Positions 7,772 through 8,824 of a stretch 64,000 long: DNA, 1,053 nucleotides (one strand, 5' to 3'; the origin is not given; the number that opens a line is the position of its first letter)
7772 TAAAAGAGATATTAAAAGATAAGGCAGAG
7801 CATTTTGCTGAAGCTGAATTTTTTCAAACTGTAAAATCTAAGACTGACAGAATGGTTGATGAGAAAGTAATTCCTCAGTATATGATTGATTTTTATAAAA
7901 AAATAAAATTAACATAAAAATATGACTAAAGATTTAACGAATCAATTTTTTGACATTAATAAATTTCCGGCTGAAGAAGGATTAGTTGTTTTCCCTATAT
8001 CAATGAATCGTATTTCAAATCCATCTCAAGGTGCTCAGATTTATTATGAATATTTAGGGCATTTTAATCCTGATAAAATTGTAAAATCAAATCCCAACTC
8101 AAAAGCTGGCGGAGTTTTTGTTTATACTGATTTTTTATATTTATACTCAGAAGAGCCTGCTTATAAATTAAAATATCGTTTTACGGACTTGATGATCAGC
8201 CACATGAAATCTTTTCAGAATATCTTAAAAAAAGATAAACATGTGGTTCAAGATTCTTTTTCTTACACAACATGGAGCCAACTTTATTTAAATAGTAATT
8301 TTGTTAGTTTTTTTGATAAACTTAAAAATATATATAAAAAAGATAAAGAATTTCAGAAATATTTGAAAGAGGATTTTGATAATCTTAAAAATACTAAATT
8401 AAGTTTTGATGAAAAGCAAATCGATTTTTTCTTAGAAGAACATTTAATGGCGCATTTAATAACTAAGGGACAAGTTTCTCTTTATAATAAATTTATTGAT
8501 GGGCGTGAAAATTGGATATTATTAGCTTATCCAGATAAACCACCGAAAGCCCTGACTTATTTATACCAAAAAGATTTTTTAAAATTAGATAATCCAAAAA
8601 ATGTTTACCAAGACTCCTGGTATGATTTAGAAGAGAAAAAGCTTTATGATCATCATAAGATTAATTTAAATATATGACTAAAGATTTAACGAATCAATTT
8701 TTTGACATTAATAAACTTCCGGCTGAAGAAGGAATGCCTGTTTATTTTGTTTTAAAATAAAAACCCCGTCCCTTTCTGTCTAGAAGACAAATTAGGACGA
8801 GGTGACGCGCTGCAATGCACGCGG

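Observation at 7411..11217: Tandem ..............-family paralogs with a ParB/Srx-like partner and a truncated third copy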

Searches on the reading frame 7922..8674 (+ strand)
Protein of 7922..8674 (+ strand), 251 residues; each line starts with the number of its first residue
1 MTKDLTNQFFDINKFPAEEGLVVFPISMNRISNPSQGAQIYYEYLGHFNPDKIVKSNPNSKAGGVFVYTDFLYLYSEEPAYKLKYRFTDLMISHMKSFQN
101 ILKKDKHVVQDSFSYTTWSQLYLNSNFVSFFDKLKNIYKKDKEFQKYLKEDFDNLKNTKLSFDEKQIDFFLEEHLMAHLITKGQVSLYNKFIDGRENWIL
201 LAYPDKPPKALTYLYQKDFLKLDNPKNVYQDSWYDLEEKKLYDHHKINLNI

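Call 6: search_protein_families(library=pfam, proteins=[window:7922-8674:+], max_evalue=1)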
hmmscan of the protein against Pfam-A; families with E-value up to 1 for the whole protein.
window:7922-8674:+ (251 aa): 1 family
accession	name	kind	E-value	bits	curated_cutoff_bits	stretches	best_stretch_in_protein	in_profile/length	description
PF05691.18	Raffinose_syn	-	0.042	12.1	20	1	69-127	157-215/750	Raffinose synthase or seed imbibition protein Sip1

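Call 7: search_protein_families(library=ncbifam, proteins=[window:7922-8674:+], max_evalue=1)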
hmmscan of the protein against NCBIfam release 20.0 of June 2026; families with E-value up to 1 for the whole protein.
window:7922-8674:+ (251 aa): 0 families

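Call 9: find_homologous_proteins(query=window:7922-8674:+)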
Query window:7922-8674:+ (251 aa): 62 proteins with E <= 0.001 among 399 candidates.
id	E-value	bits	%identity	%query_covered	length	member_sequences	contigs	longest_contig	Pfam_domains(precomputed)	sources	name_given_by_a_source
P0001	1.7e-102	361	65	100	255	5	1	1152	-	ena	-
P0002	9.3e-100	352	64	99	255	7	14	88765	-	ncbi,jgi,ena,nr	ncbi:hypothetical protein HOD19_00535 [bacterium]|jgi:hypothetical protein|nr:hypothetical protein [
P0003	3.3e-90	320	58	99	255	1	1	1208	-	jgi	jgi:hypothetical protein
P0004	2.5e-88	314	61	98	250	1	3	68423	-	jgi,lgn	-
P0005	7.7e-88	312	60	96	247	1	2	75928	-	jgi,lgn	-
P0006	9.5e-87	309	58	99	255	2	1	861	-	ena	-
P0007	1.0e-86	309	57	99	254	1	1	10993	-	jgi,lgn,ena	-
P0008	1.8e-86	308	59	97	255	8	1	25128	-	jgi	-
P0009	2.1e-86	308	57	99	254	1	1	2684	-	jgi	jgi:hypothetical protein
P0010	5.5e-85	303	57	98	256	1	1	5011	-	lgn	-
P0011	5.6e-85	303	59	97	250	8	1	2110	-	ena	-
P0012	1.0e-83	299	55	99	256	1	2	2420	-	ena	-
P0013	1.5e-83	298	92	58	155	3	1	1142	-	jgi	-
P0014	1.9e-80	288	53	100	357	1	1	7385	-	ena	-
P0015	8.6e-80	286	57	99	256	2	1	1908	-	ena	-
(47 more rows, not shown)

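Call 10: search_protein_families(library=padloc, proteins=[window:7922-8674:+], max_evalue=1)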
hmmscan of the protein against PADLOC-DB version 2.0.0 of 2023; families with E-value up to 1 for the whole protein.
window:7922-8674:+ (251 aa): 0 families

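Call 11: search_protein_families(library=phrogs, proteins=[window:7922-8674:+], max_evalue=1)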
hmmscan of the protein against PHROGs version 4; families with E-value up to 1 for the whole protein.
window:7922-8674:+ (251 aa): 2 families
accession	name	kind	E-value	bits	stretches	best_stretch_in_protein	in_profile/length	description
phrog_9743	-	unknown function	0.079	14.3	1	212-234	18-40/73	-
phrog_24055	-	unknown function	0.59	11.1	1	91-168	34-109/133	-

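Call 15: search_solved_structures(query=A1, max_evalue=10, show_alignments=2)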
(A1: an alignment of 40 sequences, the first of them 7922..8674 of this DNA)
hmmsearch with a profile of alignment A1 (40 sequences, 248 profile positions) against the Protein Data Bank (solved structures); distinct sequences matched with E-value up to 10: 6.
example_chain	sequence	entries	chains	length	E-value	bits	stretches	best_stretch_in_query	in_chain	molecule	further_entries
7cra_A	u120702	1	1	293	0.53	12.8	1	77-168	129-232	Lon protease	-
4fle_A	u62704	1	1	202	1.4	11.5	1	216-245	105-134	esterase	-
7fd4_B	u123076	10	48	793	2.4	10.7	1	77-168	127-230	Lon protease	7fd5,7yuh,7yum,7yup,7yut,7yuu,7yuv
7ypj_A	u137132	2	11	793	2.4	10.7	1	77-168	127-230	Lon protease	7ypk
6wqh_A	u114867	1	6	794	2.4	10.7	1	77-168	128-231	Lon protease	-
7fid_B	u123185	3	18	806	2.5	10.6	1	77-168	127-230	Lon protease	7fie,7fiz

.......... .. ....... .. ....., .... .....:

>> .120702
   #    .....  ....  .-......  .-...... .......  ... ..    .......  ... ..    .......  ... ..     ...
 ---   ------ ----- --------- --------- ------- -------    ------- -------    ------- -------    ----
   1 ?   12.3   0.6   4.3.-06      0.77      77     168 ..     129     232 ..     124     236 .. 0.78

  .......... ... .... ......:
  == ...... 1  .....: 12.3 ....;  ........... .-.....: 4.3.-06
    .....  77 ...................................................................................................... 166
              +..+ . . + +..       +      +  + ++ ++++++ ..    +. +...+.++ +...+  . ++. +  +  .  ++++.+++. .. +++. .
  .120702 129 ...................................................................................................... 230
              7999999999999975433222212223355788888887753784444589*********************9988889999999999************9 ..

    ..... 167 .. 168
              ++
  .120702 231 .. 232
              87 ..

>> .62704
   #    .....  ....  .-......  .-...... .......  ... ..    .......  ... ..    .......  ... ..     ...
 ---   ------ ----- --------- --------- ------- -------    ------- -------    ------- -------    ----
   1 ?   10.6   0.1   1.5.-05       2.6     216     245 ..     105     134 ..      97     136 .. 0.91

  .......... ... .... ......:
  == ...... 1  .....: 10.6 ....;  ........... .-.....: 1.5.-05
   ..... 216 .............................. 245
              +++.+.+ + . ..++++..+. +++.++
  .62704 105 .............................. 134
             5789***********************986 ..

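Call 21: find_related_loci(query=A2, collection=genome_contigs, flank=10000)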
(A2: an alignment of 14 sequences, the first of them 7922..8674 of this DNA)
Query A2 (251 aa) in genome_contigs; peptide patterns used: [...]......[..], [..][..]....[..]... (x = any residue, [..] = any of these).
151 stretches matched a pattern; 73 encode a relative of the query (tblastn E <= 1e-3); 73 distinct loci.
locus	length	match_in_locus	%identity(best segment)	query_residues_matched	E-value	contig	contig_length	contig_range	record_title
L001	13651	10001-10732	59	7-249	1e-92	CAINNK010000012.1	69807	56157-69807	uncultured bacterium isolate AM_bin-0953 genome assembly, contig: bin-0953:12/46, whole genome shotgun sequence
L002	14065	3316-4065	58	1-249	3e-91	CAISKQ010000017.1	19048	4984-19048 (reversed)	uncultured bacterium isolate LJ_bin-4100 genome assembly, contig: bin-4100:17/67, whole genome shotgun sequence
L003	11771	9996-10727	59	7-249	5e-91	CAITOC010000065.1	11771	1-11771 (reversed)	MAG: Candidatus Moranbacteria bacterium isolate MJ130702B_bin-413 genome assembly, contig: bin-413:65/88, whole genome s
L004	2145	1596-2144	62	1-182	6e-75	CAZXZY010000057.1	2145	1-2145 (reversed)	MAG TPA_asm: uncultured Gammaproteobacteria bacterium isolate binchicken_co28_77 genome assembly, contig: NODE_41454_len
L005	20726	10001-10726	52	4-248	2e-71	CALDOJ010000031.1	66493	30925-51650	MAG TPA_asm: Candidatus Woesearchaeota archaeon isolate ERR2206790_bin.73_CONCOCT_v1.1_MAG genome assembly, contig: ERZ8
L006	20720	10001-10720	50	5-249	7e-67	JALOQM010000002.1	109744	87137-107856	MAG: Candidatus Paceibacterota bacterium isolate Prado155 scaffold_73, whole genome shotgun sequence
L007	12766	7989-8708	45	3-249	1e-66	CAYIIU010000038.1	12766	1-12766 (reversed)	MAG TPA_asm: uncultured archaeon isolate ERP119705_co23_96 genome assembly, contig: NODE_4937_length_12766_cov_7.598615,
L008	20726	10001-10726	46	3-250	8e-62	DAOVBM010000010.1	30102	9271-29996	MAG TPA_asm: Candidatus Woesearchaeota archaeon isolate CSMAG_1005 CSMAG_1005_k141_6686949_length_30102_cov_9.9091, whol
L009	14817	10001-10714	45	5-249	6e-59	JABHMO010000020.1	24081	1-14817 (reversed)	MAG: Candidatus Falkowbacteria bacterium isolate SI037S2_bin7 k141_541981, whole genome shotgun sequence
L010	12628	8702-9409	45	7-250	2e-58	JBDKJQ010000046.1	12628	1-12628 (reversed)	MAG: archaeon isolate guil_2019_sw_WHONDRS-S19S_0049_B_bin.39 scaffold_872916, whole genome shotgun sequence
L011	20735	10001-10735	44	4-249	1e-58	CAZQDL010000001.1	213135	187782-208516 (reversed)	MAG TPA_asm: uncultured Candidatus Saccharibacteria bacterium isolate SRP118108_co5_237 genome assembly, contig: NODE_14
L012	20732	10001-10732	44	1-249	1e-58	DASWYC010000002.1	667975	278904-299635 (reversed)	MAG TPA_asm: Candidatus Paceibacterota bacterium isolate SMAG_U3701 k141_448236, whole genome shotgun sequence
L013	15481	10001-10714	44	7-249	5e-58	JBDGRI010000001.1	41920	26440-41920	MAG: Candidatus Pacearchaeota archaeon isolate DAL-Ass_45_63C1R DAL-Ass_45_63C1R_1, whole genome shotgun sequence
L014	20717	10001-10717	45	7-250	3e-57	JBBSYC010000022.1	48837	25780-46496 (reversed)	MAG: Nanoarchaeota archaeon isolate H51-bin075_1 H51_bin075_1_000000000022, whole genome shotgun sequence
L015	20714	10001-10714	43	7-249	8e-57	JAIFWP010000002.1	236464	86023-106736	MAG: Candidatus Parcubacteria bacterium isolate viral-cat_52_19 PAFVLPS_2018_scaffold_420, whole genome shotgun sequence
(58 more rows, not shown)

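Call 23: predict_structure(alignment_id=A1)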
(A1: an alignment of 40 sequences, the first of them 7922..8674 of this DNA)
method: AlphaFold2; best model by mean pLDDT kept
length: 251 residues; sequences in the alignment: 40
mean_pLDDT: 92.3   pTM: 0.90
mean pLDDT of the five models: 92.3, 91.7, 91.1, 89.7, 89.0
residues with pLDDT >= 90: 191; 70-90: 54; 50-70: 6; < 50: 0
segments of 3 or more residues with pLDDT < 50: none
pLDDT, mean of each block of 10 residues (from residue 1): 86 89 94 90 83 72 94 89 92 96 88 94 93 98 98 89 96 98 96 95 96 98 96 96 96 86
secondary structure, 60 per line:
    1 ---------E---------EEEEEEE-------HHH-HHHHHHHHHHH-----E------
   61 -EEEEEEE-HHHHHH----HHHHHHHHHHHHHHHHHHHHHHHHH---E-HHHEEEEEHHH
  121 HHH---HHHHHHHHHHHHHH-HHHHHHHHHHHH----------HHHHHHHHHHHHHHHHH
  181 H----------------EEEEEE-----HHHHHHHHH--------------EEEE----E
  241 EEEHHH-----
elements in order: E20-26 H38-48 E62-68 H70-75 H80-104 E113-117 H118-123 H127-140 H142-153 H164-181 E198-203 H209-217 E232-235 E240-243

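Call 27: fold_search(model_id=the predicted structure, library=pdb)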
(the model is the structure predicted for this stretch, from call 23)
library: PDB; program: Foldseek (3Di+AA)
matches with E <= 10: 555; with E <= 0.001: 34
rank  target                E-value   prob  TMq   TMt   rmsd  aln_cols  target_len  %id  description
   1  3oqv                  2.6e-05  1.00  0.45  0.52   5.2       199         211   10  AlbC, a cyclodipeptide synthase from Streptomyces noursei (released 2011-02-16)
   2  6ez3_D                4.9e-05  1.00  0.54  0.61   4.6       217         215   14  Structure of CDPS from Staphylococcus haemolyticus (released 2018-11-14)
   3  6ez3_B                5.5e-05  1.00  0.51  0.58   4.7       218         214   14  Structure of CDPS from Staphylococcus haemolyticus (released 2018-11-14)
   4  6ez3_E                5.5e-05  1.00  0.51  0.58   4.8       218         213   14  Structure of CDPS from Staphylococcus haemolyticus (released 2018-11-14)
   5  6ez3_A                5.5e-05  1.00  0.51  0.57   5.2       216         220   13  Structure of CDPS from Staphylococcus haemolyticus (released 2018-11-14)
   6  2x9q_B                5.9e-05  1.00  0.49  0.54   5.1       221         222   14  Structure of the Mycobacterium tuberculosis protein, Rv2275, demonstrates that cyclodipeptide synthetases are related  (released 2010-09-22)
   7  9gun                  6.6e-05  1.00  0.54  0.64   4.8       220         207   17  Structure of a Putative Cyclodipeptide synthase from Porphyromonas gingivalis (released 2026-04-08)
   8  9j61_H                6.6e-05  1.00  0.51  0.59   4.9       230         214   10  Crystal structure of a cyclodipeptide synthase from Streptomyces sapporonensis (released 2024-12-04)
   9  5ocd_E                7.4e-05  1.00  0.56  0.62   4.2       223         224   12  structure of a CDPS from Fluoribacter dumoffii (released 2018-08-01)
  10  6ez3_C                7.4e-05  1.00  0.53  0.59   4.6       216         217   13  Structure of CDPS from Staphylococcus haemolyticus (released 2018-11-14)
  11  5ocd_C                1.1e-04  1.00  0.55  0.60   3.8       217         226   15  structure of a CDPS from Fluoribacter dumoffii (released 2018-08-01)
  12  5mlq_A                1.1e-04  1.00  0.57  0.63   4.4       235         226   10  Structure of CDPS from Nocardia brasiliensis (released 2018-05-02)
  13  5ocd_A                1.3e-04  1.00  0.55  0.60   4.3       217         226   15  structure of a CDPS from Fluoribacter dumoffii (released 2018-08-01)
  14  2x9q_A                1.3e-04  1.00  0.51  0.55   4.1       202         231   14  Structure of the Mycobacterium tuberculosis protein, Rv2275, demonstrates that cyclodipeptide synthetases are related  (released 2010-09-22)
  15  5ocd_F                1.7e-04  1.00  0.55  0.61   4.0       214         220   15  structure of a CDPS from Fluoribacter dumoffii (released 2018-08-01)
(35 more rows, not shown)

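Call 36: search_protein_representatives(alignment_id=A1)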
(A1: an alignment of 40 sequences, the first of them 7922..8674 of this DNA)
Query: 40 sequences, 248 profile positions. Proteins with E-value up to 0.001 (for the whole library): 238; up to 1e-10: 174; up to 1e-30: 86. The best 150 are listed.
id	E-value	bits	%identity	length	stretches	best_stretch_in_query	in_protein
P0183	1.2e-97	342.5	-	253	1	3-247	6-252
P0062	9.4e-89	313.4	-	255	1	8-247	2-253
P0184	4.3e-88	311.2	-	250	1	2-247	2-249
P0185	2.8e-87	308.6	-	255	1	3-247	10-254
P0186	6.2e-86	304.1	-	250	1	7-248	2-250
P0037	2.9e-84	298.7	-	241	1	2-242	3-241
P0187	2.1e-83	295.9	-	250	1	8-240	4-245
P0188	3.2e-83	295.3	-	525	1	3-246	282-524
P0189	5.3e-79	281.5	-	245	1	7-247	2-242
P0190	5.9e-79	281.3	-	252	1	3-247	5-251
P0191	1.6e-78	279.8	-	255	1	5-244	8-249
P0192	5.3e-78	278.2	-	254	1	4-247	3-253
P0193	1.4e-77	276.8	-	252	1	5-244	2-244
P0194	4.8e-74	265.2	-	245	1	5-246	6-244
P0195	1.3e-73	263.8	-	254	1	6-247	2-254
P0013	9.1e-48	179.1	-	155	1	1-142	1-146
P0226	1.8e-42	161.8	-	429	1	3-244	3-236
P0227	2.2e-42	161.5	-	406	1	4-237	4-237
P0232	2.1e-41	158.3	-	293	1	15-247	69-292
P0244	2.8e-37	144.8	-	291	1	4-244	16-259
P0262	1.6e-32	129.2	-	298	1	17-239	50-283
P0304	1.5e-19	86.8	-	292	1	9-217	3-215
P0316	1.8e-17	79.9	-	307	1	16-219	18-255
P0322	1.6e-16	76.8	-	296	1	15-238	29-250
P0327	6.1e-15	71.6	-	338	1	31-210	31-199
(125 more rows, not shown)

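Call 37: search_protein_families(library=pfam, proteins=[P0188, P0226, P0227, P0262, P0316, P0327, P0304, P0322, P0244, P0232], max_evalue=0.1)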
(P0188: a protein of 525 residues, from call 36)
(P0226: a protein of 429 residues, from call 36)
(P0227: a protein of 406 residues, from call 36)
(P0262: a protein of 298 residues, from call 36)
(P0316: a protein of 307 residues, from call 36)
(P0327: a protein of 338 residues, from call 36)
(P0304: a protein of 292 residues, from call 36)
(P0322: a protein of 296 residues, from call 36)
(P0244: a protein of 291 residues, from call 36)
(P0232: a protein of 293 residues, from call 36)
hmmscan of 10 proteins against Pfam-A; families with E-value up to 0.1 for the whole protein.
P0188 (525 aa): 1 family
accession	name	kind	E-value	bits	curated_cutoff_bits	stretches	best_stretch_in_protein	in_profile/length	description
PF13412.12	HTH_24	-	0.049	13.7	21.9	0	13-57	8-47/48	Winged helix-turn-helix DNA-binding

P0226 (429 aa): 1 family
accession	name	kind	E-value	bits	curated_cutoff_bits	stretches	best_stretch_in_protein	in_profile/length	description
PF00856.33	SET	-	1.1e-09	39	22.4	1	278-361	43-104/105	SET domain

P0227 (406 aa): 1 family
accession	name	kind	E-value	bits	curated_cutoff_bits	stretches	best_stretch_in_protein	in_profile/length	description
PF00856.33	SET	-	1.5e-10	41.8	22.4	1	264-351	1-105/105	SET domain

P0262 (298 aa): 0 families

P0316 (307 aa): 0 families

P0327 (338 aa): 0 families

P0304 (292 aa): 0 families

P0322 (296 aa): 0 families

P0244 (291 aa): 1 family
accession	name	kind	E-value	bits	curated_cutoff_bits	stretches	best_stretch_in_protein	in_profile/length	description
PF11683.13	DUF3278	-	0.033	14.7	26.6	1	55-120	52-117/130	Protein of unknown function (DUF3278)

P0232 (293 aa): 0 families

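Call 43: search_protein_families(library=pfam, alignment_id=A6, max_evalue=0.0001)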
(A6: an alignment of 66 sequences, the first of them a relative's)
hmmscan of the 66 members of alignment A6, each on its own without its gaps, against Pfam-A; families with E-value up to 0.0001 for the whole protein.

A. member 1, L001:8976-9896:+ (307 aa): 1 family
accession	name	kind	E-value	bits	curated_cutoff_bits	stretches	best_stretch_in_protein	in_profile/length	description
PF02661.23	Fic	-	2.8e-19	70.2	24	1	161-255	2-93/93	Fic/DOC family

B. families by the number of members that match (of 66 scanned): 77 families (the first 25 are shown)
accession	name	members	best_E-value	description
PF08264.19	Anticodon_1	4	9.8e-37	Anticodon-binding domain of tRNA ligase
PF19302.4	DUF5915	4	1.1e-21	Domain of unknown function (DUF5915)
PF00133.28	tRNA-synt_1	3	6.4e-131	tRNA synthetases class I (I, L, M and V)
PF00579.31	tRNA-synt_1b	3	1.8e-53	tRNA synthetases class I (W and Y)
PF00300.27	His_Phos_1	3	3.2e-28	Histidine phosphatase superfamily (branch 1)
PF09334.17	tRNA-synt_1g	3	2.1e-21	tRNA synthetases class I (M)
PF01797.21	Y1_Tnp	3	9.4e-08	Transposase IS200 like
PF03652.20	RuvX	2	5.5e-30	Holliday junction resolvase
PF03575.23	Peptidase_S51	2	1.4e-29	Peptidase family S51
PF13483.12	Lactamase_B_3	2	1.7e-22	Beta-lactamase superfamily domain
PF02661.23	Fic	2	8.2e-20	Fic/DOC family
PF00583.31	Acetyltransf_1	2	1.3e-12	Acetyltransferase (GNAT) family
PF13508.13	Acetyltransf_7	2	3.7e-10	Acetyltransferase (GNAT) domain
PF12706.13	Lactamase_B_2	2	9.5e-09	Beta-lactamase superfamily domain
PF13302.13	Acetyltransf_3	2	2.6e-05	Acetyltransferase (GNAT) domain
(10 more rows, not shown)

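Call 44: search_protein_families(library=pfam, alignment_id=A7, max_evalue=0.0001)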
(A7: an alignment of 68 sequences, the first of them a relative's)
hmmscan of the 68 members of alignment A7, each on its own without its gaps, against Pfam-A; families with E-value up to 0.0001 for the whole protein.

A. member 1, L001:10798-11118:+ (107 aa): 1 family
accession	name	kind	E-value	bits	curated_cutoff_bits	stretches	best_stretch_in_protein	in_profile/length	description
PF04993.18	TfoX_N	-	7.7e-14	52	30.1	1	13-93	1-84/91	TfoX N-terminal domain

B. families by the number of members that match (of 68 scanned): 81 families (the first 25 are shown)
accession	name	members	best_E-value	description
PF00856.33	SET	4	2.6e-13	SET domain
PF07724.20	AAA_2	3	7.4e-72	AAA domain (Cdc48 subfamily)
PF02913.24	FAD-oxidase_C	3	2.6e-46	FAD linked oxidases, C-terminal domain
PF17871.7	AAA_lid_9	3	4.1e-33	AAA lid domain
PF10431.15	ClpB_D2-small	3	1.6e-26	C-terminal, D2-small domain, of ClpB protein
PF01565.28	FAD_binding_4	3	2.2e-24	FAD binding domain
PF00293.34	NUDIX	3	9.9e-24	NUDIX domain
PF00004.35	AAA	3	2.5e-23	ATPase family associated with various cellular activities (AAA)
PF07728.20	AAA_5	3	5.9e-19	AAA domain (dynein-related subfamily)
PF02861.25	Clp_N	3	9.3e-19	Clp amino terminal domain, pathogenicity island component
PF13401.12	AAA_22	3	9.9e-13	AAA domain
PF13191.12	AAA_16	3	1.4e-10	AAA ATPase domain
PF00158.32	Sigma54_activat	3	1.4e-10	Sigma-54 interaction domain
PF13173.12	AAA_14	3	7.6e-07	AAA domain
PF12775.13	AAA_7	3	8.9e-07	P-loop containing dynein motor region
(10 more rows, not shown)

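Call 64: find_encoding_contigs(protein=window:7922-8674:+, flank=4000, max_places=8)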
Protein window:7922-8674:+ (251 aa): 18 contigs read that carry it; 8 places shown.
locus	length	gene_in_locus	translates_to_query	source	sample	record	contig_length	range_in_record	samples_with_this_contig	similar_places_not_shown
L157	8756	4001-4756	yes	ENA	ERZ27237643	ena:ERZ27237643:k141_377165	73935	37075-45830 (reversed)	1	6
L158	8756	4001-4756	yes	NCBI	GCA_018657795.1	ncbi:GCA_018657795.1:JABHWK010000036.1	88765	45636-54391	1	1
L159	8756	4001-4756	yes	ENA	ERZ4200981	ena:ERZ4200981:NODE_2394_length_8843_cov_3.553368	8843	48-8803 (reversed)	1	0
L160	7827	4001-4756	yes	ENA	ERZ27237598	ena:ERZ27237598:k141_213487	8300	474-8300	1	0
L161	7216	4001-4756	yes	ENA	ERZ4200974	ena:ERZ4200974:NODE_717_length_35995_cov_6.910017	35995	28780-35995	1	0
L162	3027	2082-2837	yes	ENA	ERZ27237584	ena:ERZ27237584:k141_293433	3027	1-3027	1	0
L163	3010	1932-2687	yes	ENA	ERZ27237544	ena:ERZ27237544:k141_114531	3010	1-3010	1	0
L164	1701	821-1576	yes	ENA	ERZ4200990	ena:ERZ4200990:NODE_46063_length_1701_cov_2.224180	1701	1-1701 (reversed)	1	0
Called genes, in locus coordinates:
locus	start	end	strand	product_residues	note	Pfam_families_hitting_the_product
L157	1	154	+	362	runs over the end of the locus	PF00226:DnaJ, PF01556:DnaJ_C, PF00684:DnaJ_CXXCXGXG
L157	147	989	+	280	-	PF00557:Peptidase_M24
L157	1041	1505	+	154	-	-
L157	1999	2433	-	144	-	-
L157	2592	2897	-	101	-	-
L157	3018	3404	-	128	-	-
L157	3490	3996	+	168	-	-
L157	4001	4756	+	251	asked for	-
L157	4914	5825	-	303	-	-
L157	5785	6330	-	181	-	-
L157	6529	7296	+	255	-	-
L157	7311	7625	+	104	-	-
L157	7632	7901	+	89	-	-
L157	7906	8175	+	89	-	-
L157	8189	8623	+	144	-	-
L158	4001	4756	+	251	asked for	-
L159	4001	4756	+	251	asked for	-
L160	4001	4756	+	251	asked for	-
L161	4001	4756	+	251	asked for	-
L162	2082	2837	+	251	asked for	-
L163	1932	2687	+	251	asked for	-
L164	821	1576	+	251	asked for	-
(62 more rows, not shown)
